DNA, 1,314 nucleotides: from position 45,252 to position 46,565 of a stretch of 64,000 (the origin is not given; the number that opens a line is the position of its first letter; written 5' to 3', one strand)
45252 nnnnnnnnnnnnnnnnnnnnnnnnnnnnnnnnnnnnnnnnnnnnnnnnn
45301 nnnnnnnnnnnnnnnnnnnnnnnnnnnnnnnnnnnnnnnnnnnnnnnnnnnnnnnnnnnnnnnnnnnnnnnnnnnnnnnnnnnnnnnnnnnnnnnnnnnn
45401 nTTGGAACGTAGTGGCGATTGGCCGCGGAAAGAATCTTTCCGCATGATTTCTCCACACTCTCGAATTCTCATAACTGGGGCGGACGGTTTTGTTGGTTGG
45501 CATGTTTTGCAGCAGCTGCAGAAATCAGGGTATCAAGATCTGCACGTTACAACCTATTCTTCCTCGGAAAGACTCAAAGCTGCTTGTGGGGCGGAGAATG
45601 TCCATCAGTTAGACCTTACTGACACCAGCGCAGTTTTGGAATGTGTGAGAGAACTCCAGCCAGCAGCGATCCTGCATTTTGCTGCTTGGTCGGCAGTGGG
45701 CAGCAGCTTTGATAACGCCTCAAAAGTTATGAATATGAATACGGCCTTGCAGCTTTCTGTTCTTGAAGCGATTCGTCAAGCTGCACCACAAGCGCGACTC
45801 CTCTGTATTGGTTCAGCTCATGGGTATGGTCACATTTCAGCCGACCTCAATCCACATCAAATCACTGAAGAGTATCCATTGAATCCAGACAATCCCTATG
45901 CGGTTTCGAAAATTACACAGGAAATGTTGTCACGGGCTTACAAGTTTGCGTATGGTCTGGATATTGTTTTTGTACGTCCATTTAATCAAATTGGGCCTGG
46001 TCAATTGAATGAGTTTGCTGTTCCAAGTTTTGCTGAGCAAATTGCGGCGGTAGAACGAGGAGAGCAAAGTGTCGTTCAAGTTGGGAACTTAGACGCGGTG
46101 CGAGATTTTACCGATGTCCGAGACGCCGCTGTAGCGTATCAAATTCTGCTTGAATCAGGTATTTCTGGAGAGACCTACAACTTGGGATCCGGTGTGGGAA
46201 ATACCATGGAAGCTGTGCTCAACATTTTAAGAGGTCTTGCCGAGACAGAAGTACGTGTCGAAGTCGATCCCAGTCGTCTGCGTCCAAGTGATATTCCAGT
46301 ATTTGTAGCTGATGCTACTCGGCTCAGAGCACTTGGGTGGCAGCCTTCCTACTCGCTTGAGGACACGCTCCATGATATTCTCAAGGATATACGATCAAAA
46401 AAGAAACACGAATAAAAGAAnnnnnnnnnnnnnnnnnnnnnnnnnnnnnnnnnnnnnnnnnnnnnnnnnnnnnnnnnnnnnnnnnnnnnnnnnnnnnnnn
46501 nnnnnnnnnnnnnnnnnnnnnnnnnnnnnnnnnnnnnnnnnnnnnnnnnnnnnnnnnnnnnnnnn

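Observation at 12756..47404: Both rhamnose enantiomer pathways encoded within 35 kb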

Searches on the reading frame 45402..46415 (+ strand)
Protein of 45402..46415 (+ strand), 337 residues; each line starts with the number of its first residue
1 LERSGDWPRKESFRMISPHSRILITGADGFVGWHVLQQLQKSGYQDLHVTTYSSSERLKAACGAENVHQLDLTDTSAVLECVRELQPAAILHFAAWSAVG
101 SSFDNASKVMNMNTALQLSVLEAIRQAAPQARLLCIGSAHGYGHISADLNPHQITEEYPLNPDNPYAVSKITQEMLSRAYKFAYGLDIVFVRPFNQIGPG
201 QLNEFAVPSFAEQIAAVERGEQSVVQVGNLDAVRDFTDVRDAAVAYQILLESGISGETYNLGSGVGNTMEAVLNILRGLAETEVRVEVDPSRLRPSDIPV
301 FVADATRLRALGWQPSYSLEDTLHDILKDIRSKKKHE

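Call 5: search_protein_families(library=ncbifam, proteins=[window:45402-46415:+], max_evalue=0.00001)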
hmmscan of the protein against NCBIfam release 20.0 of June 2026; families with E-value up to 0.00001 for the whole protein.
window:45402-46415:+ (337 aa): 20 families
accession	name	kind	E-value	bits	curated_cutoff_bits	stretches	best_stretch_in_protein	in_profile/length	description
TIGR01181.1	dTDP_gluc_dehyt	equivalog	1.3e-42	146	365.1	1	21-327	1-308/321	dTDP-glucose 4,6-dehydratase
TIGR04180.1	EDH_00030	hypoth_equivalog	1.9e-37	129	475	1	22-318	1-297/297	NAD-dependent 4,6-dehydratase LegB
TIGR01179.1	galE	equivalog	9.7e-36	123.2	262.3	1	21-327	1-322/332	UDP-glucose 4-epimerase GalE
TIGR01472.1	gmd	equivalog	1.8e-25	89.9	415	1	66-328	57-336/342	GDP-mannose 4,6-dehydratase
NF047922.1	GDPFucSynFcl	equivalog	5.2e-22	78.7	500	1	20-328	3-299/308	GDP-L-fucose synthase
TIGR02197.1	heptose_epim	equivalog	5.9e-22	78.2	274.6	1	22-331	1-314/316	ADP-glyceromanno-heptose 6-epimerase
NF007582.0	PRK10217.1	equivalog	1.2e-20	73.9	698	1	21-280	3-274/355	dTDP-glucose 4,6-dehydratase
NF007490.0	PRK10084.1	subfamily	3.2e-20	72.4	649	1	21-324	2-328/361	dTDP-glucose 4,6-dehydratase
TIGR02622.1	CDP_4_6_dhtase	equivalog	2.2e-18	66.5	278.45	1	20-329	5-329/352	CDP-glucose 4,6-dehydratase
NF007956.0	PRK10675.1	subfamily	1.8e-17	63.5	394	1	21-327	2-326/338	UDP-glucose 4-epimerase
TIGR03466.1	HpnA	hypoth_equivalog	1.8e-13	50.1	367.65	1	21-279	2-245/327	hopanoid-associated sugar epimerase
TIGR01214.1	rmlD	equivalog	6.9e-13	48.3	224.05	1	21-180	1-138/285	dTDP-4-dehydrorhamnose reductase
NF041015.1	UDPsulfquin_syn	equivalog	3.1e-12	46.2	575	1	67-150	70-156/384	UDP-sulfoquinovose synthase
NF043036.1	ErythonDh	equivalog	5.4e-12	45.5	325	1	21-228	2-212/321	D-erythronate dehydrogenase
NF008360.0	PRK11150.1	equivalog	1e-11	44.6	452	1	22-316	2-291/310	ADP-glyceromanno-heptose 6-epimerase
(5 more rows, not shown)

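Call 6: search_protein_families(library=pfam, proteins=[window:45402-46415:+], max_evalue=0.00001)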
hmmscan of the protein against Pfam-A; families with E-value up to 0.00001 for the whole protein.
window:45402-46415:+ (337 aa): 4 families
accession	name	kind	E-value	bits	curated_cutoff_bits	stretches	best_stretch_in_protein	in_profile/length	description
PF16363.11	GDP_Man_Dehyd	-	1.3e-60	206.1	27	1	23-325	1-331/332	GDP-mannose 4,6 dehydratase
PF01370.27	Epimerase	-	1e-50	172.8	20.9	1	22-262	1-240/240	NAD dependent epimerase/dehydratase family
PF04321.23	RmlD_sub_bind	-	6.3e-12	45.6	27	1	21-179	2-138/287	RmlD substrate binding domain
PF01073.25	3Beta_HSD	-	1.5e-08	34.4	22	1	23-239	1-218/280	3-beta hydroxysteroid dehydrogenase/isomerase family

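Call 7: search_solved_structures(query=window:45444-46415:+, max_evalue=1e-10, show_alignments=2)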
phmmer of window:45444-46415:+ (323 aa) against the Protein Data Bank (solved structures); distinct sequences matched with E-value up to 1e-10: 78 (the best 60 are shown).
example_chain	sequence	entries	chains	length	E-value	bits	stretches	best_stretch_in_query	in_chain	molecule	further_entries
2pk3_A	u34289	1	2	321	1.5e-61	211.6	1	6-317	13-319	GDP-6-deoxy-D-lyxo-4-hexulose reductase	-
6x3b_A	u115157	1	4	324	2.3e-40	142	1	28-322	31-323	GDP-6-deoxy-D-mannose reductase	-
4lw8_A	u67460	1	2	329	3.8e-32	115.1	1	4-316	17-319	Putative epimerase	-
2p5u_A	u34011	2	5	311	1.3e-25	93.6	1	7-308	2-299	UDP-glucose 4-epimerase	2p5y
1rpn_A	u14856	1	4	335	2e-25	93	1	8-313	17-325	GDP-mannose 4,6-dehydratase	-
6bi4_A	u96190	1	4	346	1.5e-23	86.8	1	7-313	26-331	dTDP-glucose 4,6-dehydratase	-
8wxk_A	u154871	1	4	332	4.6e-23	85.2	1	7-305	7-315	UDP-glucose 4-epimerase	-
7us5_A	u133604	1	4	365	6.2e-23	84.8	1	38-319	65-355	GDP-D-GLYCERO-D-MANNO-HEPTOSE 4,6-DEHYDRATASE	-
1db3_A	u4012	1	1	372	2.5e-22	82.8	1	9-253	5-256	GDP-MANNOSE 4,6-DEHYDRATASE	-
1r6d_A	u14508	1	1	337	1.5e-21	80.3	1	7-310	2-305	TDP-glucose-4,6-dehydratase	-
1r66_A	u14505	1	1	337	1.5e-21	80.3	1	7-310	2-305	TDP-glucose-4,6-dehydratase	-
4zrm_A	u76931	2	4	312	3e-21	79.3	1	5-310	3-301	UDP-glucose 4-epimerase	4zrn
8wow_A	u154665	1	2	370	1.3e-20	77.1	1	7-312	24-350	UDP-glucose 4-epimerase 2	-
7kf3_A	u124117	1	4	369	1.4e-20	77.1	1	52-238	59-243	GDP-mannose 4,6-dehydratase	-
8wov_B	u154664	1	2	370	1.7e-20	76.8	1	7-312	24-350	UDP-glucose 4-epimerase 2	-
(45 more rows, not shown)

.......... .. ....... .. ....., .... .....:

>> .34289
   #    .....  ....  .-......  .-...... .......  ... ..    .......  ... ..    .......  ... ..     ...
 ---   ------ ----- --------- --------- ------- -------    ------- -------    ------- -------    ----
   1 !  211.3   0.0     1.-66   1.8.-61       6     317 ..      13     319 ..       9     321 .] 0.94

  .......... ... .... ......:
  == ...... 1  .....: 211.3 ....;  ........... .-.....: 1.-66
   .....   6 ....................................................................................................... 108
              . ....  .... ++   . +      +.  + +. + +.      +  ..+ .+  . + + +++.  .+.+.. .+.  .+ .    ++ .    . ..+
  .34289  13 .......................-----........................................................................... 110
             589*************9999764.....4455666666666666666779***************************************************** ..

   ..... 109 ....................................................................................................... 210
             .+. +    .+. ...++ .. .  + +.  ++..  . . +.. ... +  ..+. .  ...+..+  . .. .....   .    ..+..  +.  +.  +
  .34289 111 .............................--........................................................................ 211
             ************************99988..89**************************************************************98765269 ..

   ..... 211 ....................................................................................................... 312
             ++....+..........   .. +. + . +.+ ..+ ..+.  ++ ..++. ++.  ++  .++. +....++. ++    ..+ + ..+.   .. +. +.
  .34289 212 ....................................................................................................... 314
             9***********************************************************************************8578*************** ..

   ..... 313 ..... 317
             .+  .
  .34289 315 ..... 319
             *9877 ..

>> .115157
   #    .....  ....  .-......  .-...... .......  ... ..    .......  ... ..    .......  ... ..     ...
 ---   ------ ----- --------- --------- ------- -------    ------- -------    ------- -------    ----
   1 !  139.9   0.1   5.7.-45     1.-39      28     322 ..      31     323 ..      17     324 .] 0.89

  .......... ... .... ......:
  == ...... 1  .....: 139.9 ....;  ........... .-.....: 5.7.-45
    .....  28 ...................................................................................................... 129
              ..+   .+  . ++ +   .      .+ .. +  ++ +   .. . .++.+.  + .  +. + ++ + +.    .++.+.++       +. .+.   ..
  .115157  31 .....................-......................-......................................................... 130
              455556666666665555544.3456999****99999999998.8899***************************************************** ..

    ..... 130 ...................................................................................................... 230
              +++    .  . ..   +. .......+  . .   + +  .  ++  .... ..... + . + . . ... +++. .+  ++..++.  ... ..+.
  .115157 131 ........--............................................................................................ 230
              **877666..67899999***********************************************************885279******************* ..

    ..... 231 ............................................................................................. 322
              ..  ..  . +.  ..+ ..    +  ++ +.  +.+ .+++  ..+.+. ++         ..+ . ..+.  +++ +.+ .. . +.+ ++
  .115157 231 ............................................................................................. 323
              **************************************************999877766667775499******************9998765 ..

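Call 18: find_homologous_proteins(query=window:45444-46415:+, max_evalue=1e-20)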
Query window:45444-46415:+ (323 aa): 4092 proteins with E <= 1e-20 among 8000 candidates; the best 120 are listed.
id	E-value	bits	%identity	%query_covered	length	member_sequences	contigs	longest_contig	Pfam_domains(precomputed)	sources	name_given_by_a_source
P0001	9.3e-211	716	100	100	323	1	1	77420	PF04321.24,PF16363.12,PF01073.26,PF01370.28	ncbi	-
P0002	2.5e-140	485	68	99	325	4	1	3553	PF04321.24,PF16363.12,PF02719.22,PF01073.26,PF13460.13,PF01370.28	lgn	-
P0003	1.1e-139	483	68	99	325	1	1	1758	PF04321.24,PF16363.12,PF01073.26,PF01370.28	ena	-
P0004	2.6e-134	465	65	99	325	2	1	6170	PF04321.24,PF16363.12,PF01073.26,PF01370.28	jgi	jgi:GDP-4-dehydro-6-deoxy-D-mannose reductase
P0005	2.3e-131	456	65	98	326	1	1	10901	PF04321.24,PF16363.12,PF02719.22,PF01073.26,PF01370.28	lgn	-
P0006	1.4e-128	447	62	98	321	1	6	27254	PF04321.24,PF16363.12,PF02719.22,PF01073.26,PF13460.13,PF01370.28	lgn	-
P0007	2.8e-106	373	54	99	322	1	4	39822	PF04321.24,PF16363.12,PF02719.22,PF01073.26,PF01370.28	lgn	-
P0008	1.5e-105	371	54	99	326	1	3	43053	PF04321.24,PF16363.12,PF02719.22,PF01073.26,PF07993.19,PF13460.13,PF01370.28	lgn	-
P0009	1.7e-104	367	56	97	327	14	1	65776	PF04321.24,PF16363.12,PF02719.22,PF07993.19,PF01370.28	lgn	-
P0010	3.7e-104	366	55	98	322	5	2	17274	PF04321.24,PF16363.12,PF02719.22,PF01073.26,PF01370.28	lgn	-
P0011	6.9e-104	365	54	97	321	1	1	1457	PF04321.24,PF16363.12,PF02719.22,PF01073.26,PF07993.19,PF01370.28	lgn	-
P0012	1.1e-103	365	53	99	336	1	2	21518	PF04321.24,PF16363.12,PF02719.22,PF01073.26,PF07993.19,PF01370.28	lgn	-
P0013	1.9e-103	364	52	99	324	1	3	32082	PF04321.24,PF16363.12,PF02719.22,PF01370.28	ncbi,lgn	-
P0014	8.3e-103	362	53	98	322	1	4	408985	PF04321.24,PF16363.12,PF02719.22,PF01073.26,PF01370.28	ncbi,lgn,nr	ncbi:GDP-mannose 4,6-dehydratase [Candidatus Woesebacteria bacterium]|nr:GDP-mannose 4,6-dehydratase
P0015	6.0e-102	359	53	99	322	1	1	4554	PF04321.24,PF16363.12,PF02719.22,PF01073.26,PF01370.28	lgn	-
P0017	1.9e-101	357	54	98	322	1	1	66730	PF04321.24,PF16363.12,PF02719.22,PF01073.26,PF01370.28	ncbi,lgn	-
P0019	1.8e-100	354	54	96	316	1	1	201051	PF04321.24,PF16363.12,PF02719.22,PF01370.28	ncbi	-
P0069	5.9e-88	313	45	97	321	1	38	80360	PF04321.24,PF16363.12,PF02719.22,PF01073.26,PF07993.19,PF01370.28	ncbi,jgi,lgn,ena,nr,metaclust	ncbi:MAG: NAD-dependent epimerase/dehydratase family protein [Candidatus Pacebacteria bacterium]|jgi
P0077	1.4e-87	312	49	95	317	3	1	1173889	PF04321.24,PF16363.12,PF02719.22,PF01073.26,PF07993.19,PF01370.28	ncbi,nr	ncbi:MAG: GDP-mannose 4,6-dehydratase [Patescibacteria group bacterium]|nr:MAG: GDP-mannose 4,6-dehy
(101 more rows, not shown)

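Call 19: find_encoding_contigs(protein=P0001, flank=10000, max_places=3)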
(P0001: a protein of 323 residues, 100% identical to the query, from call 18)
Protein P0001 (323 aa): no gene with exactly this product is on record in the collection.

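Call 20: find_related_loci(query=window:45444-46415:+, collection=genome_contigs, flank=10000)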
Query window:45444-46415:+ (323 aa) in genome_contigs; peptide patterns used: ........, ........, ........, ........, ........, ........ (x = any residue, [..] = any of these).
124 stretches matched a pattern; 2 encode a relative of the query (tblastn E <= 1e-3); 2 distinct loci.
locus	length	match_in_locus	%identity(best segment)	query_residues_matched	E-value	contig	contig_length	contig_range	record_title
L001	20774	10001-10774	22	9-263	3e-6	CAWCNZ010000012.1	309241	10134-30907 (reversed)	MAG: uncultured beta proteobacterium isolate MFD03899.bin.2.29 genome assembly, contig: contig_5216, whole genome shotgu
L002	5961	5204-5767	26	7-242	8e-6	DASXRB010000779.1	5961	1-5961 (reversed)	MAG TPA_asm: Kribbellaceae bacterium isolate SMAG_U4628 k141_1052649, whole genome shotgun sequence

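Call 40: find_encoding_contigs(protein=P0017, flank=10000, max_places=1)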
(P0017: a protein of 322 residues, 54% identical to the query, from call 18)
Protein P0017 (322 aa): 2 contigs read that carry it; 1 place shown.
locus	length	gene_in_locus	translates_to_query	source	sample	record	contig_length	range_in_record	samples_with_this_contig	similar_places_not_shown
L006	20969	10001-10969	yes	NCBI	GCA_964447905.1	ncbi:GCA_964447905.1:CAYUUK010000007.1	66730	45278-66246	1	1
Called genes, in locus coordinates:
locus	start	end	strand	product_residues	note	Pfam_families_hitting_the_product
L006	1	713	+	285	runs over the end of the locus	PF02899:Phage_int_SAM_1, PF13102:Phage_int_SAM_5 (weak), PF13495:Phage_int_SAM_4, PF00589:Phage_integrase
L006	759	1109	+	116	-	PF01588:tRNA_bind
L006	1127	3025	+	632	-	PF06480:FtsH_ext (weak), PF00004:AAA, PF07728:AAA_5 (weak), PF17862:AAA_lid_3, PF01434:Peptidase_M41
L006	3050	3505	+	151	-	PF00520:Ion_trans (weak), PF07885:Ion_trans_2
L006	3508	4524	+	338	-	PF02739:5_3_exonuc_N, PF01367:5_3_exonuc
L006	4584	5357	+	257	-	-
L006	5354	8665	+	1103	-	-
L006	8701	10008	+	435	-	PF03446:NAD_binding_2 (faint), PF03721:UDPG_MGDP_dh_N, PF00984:UDPG_MGDP_dh, PF03720:UDPG_MGDP_dh_C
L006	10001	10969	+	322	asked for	PF01073:3Beta_HSD, PF01370:Epimerase, PF02719:Polysacc_synt_2 (faint), PF04321:RmlD_sub_bind (weak), PF16363:GDP_Man_Dehyd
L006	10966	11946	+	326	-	PF01370:Epimerase, PF04321:RmlD_sub_bind, PF05368:NmrA (weak), PF16363:GDP_Man_Dehyd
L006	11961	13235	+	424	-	PF00535:Glycos_transf_2, PF04138:GtrA_DPMS_TM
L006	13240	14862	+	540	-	PF13231:PMT_2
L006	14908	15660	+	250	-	PF00535:Glycos_transf_2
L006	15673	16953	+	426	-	PF26314:MptA_B_family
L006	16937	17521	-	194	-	-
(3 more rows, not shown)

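Call 41: find_encoding_contigs(protein=P0014, flank=10000, max_places=1)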
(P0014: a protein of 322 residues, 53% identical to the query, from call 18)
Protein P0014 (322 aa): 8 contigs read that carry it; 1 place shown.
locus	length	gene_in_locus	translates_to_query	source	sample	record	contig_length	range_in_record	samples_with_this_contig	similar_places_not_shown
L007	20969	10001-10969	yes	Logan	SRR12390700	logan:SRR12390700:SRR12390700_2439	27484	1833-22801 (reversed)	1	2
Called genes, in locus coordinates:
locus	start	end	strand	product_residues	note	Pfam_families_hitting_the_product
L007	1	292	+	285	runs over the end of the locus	PF02899:Phage_int_SAM_1, PF13495:Phage_int_SAM_4, PF00589:Phage_integrase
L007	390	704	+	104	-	PF01588:tRNA_bind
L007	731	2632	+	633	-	PF06480:FtsH_ext (weak), PF00004:AAA, PF07728:AAA_5 (faint), PF17862:AAA_lid_3, PF01434:Peptidase_M41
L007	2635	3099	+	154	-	PF00520:Ion_trans (weak), PF07885:Ion_trans_2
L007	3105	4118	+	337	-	PF02739:5_3_exonuc_N, PF01367:5_3_exonuc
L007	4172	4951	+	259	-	-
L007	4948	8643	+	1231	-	-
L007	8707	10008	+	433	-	PF01210:NAD_Gly3P_dh_N (faint), PF02737:3HCDH_N (faint), PF03446:NAD_binding_2 (faint), PF03721:UDPG_MGDP_dh_N, PF00984:UDPG_MGDP_dh, PF03720:UDPG_MGDP_dh_C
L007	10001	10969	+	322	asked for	PF01073:3Beta_HSD (weak), PF01370:Epimerase, PF02719:Polysacc_synt_2 (faint), PF04321:RmlD_sub_bind, PF16363:GDP_Man_Dehyd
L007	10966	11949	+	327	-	PF01370:Epimerase, PF04321:RmlD_sub_bind, PF05368:NmrA (weak), PF16363:GDP_Man_Dehyd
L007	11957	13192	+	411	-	PF00535:Glycos_transf_2, PF04138:GtrA_DPMS_TM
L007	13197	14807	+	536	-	PF13231:PMT_2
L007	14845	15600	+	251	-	PF00535:Glycos_transf_2, PF10111:Glyco_tranf_2_2 (faint)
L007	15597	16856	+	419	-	PF26314:MptA_B_family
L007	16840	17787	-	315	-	PF01040:UbiA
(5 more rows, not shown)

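Call 42: find_encoding_contigs(protein=P0009, flank=10000, max_places=1)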
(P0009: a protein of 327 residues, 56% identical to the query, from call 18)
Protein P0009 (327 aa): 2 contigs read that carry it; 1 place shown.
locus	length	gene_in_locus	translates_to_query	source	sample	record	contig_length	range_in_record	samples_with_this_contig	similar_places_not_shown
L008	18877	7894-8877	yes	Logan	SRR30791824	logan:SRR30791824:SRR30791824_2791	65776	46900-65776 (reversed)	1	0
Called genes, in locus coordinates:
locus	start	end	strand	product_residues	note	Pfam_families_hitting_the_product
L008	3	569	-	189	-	?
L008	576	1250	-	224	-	PF00072:Response_reg, PF00486:Trans_reg_C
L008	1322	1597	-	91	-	PF04977:DivIC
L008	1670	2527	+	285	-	PF02899:Phage_int_SAM_1, PF13495:Phage_int_SAM_4, PF00589:Phage_integrase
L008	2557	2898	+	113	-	PF01588:tRNA_bind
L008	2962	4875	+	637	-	PF00004:AAA, PF17862:AAA_lid_3, PF01434:Peptidase_M41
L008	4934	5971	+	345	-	PF02739:5_3_exonuc_N, PF01367:5_3_exonuc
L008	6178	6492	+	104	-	-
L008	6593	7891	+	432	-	PF03446:NAD_binding_2 (faint), PF03721:UDPG_MGDP_dh_N, PF00984:UDPG_MGDP_dh, PF03720:UDPG_MGDP_dh_C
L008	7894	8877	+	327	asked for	PF01370:Epimerase, PF02719:Polysacc_synt_2 (faint), PF04321:RmlD_sub_bind, PF07993:NAD_binding_4 (faint), PF16363:GDP_Man_Dehyd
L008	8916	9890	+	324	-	PF01370:Epimerase, PF04321:RmlD_sub_bind, PF05368:NmrA (weak), PF16363:GDP_Man_Dehyd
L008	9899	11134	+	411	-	PF00535:Glycos_transf_2, PF04138:GtrA_DPMS_TM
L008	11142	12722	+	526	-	PF13231:PMT_2 (weak)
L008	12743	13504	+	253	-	PF00535:Glycos_transf_2, PF13641:Glyco_tranf_2_3 (weak)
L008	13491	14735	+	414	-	PF26314:MptA_B_family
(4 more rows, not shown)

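Call 45: find_encoding_contigs(protein=P0019, flank=8000, max_places=1)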
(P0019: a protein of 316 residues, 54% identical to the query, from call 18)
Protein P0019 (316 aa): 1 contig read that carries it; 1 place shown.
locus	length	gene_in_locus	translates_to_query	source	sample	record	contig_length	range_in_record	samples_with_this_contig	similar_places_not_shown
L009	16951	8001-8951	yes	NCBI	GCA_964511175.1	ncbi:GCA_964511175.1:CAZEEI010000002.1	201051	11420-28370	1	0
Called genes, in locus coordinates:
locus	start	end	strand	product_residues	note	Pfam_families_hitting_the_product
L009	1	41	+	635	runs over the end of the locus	PF06480:FtsH_ext (weak), PF00004:AAA, PF17862:AAA_lid_3, PF01434:Peptidase_M41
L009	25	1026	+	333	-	PF02739:5_3_exonuc_N, PF01367:5_3_exonuc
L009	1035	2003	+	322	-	PF13482:RNase_H_2, PF03104:DNA_pol_B_exo1 (weak), PF10108:DNA_pol_B_exo2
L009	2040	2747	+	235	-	-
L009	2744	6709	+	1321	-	-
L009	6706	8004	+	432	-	PF01210:NAD_Gly3P_dh_N (faint), PF02737:3HCDH_N (weak), PF03446:NAD_binding_2 (faint), PF03721:UDPG_MGDP_dh_N, PF03807:F420_oxidored (faint), PF00984:UDPG_MGDP_dh, PF03720:UDPG_MGDP_dh_C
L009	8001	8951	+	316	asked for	PF01370:Epimerase, PF02719:Polysacc_synt_2 (faint), PF04321:RmlD_sub_bind (weak), PF16363:GDP_Man_Dehyd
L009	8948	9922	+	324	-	PF01370:Epimerase, PF04321:RmlD_sub_bind, PF05368:NmrA (weak), PF16363:GDP_Man_Dehyd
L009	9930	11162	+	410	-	PF00535:Glycos_transf_2, PF04138:GtrA_DPMS_TM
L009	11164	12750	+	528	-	PF13231:PMT_2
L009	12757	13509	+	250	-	PF00535:Glycos_transf_2, PF13641:Glyco_tranf_2_3 (faint)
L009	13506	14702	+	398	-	PF26314:MptA_B_family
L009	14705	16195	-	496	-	-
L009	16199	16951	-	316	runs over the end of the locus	PF00535:Glycos_transf_2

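Call 46: find_encoding_contigs(protein=P0069, flank=8000, max_places=1)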
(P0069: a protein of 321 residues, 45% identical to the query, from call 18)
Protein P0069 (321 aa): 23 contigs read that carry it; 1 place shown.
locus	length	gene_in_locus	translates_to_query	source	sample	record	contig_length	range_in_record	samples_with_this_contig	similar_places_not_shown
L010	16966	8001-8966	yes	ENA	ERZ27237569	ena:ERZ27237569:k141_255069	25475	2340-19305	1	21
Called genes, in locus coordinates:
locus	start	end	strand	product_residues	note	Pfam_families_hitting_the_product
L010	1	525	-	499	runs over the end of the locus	PF01943:Polysacc_synt, PF13440:Polysacc_synt_3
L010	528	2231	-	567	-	PF10131:PTPS_related (weak)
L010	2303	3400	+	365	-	PF03816:LytR_cpsA_psr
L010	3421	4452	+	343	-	PF01073:3Beta_HSD, PF01370:Epimerase, PF02719:Polysacc_synt_2, PF04321:RmlD_sub_bind, PF16363:GDP_Man_Dehyd, PF07993:NAD_binding_4, PF13460:NAD_binding_10 (weak)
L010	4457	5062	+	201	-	PF00908:dTDP_sugar_isom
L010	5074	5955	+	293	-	PF01370:Epimerase, PF04321:RmlD_sub_bind, PF01073:3Beta_HSD, PF02719:Polysacc_synt_2 (weak), PF16363:GDP_Man_Dehyd, PF07993:NAD_binding_4 (weak)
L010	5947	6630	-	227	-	PF01746:tRNA_m1G_MT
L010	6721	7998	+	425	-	PF01210:NAD_Gly3P_dh_N (faint), PF03446:NAD_binding_2, PF03721:UDPG_MGDP_dh_N, PF03807:F420_oxidored (faint), PF00984:UDPG_MGDP_dh, PF03720:UDPG_MGDP_dh_C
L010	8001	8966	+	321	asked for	PF01073:3Beta_HSD, PF01370:Epimerase, PF02719:Polysacc_synt_2 (weak), PF04321:RmlD_sub_bind, PF07993:NAD_binding_4 (faint), PF16363:GDP_Man_Dehyd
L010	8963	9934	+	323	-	PF01370:Epimerase, PF04321:RmlD_sub_bind, PF16363:GDP_Man_Dehyd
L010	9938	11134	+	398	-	PF00535:Glycos_transf_2, PF04138:GtrA_DPMS_TM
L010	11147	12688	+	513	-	PF13231:PMT_2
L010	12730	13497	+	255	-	PF00535:Glycos_transf_2, PF13641:Glyco_tranf_2_3 (faint)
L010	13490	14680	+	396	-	PF26314:MptA_B_family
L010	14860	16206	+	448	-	PF02366:PMT (weak), PF13231:PMT_2 (weak)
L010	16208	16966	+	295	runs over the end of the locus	-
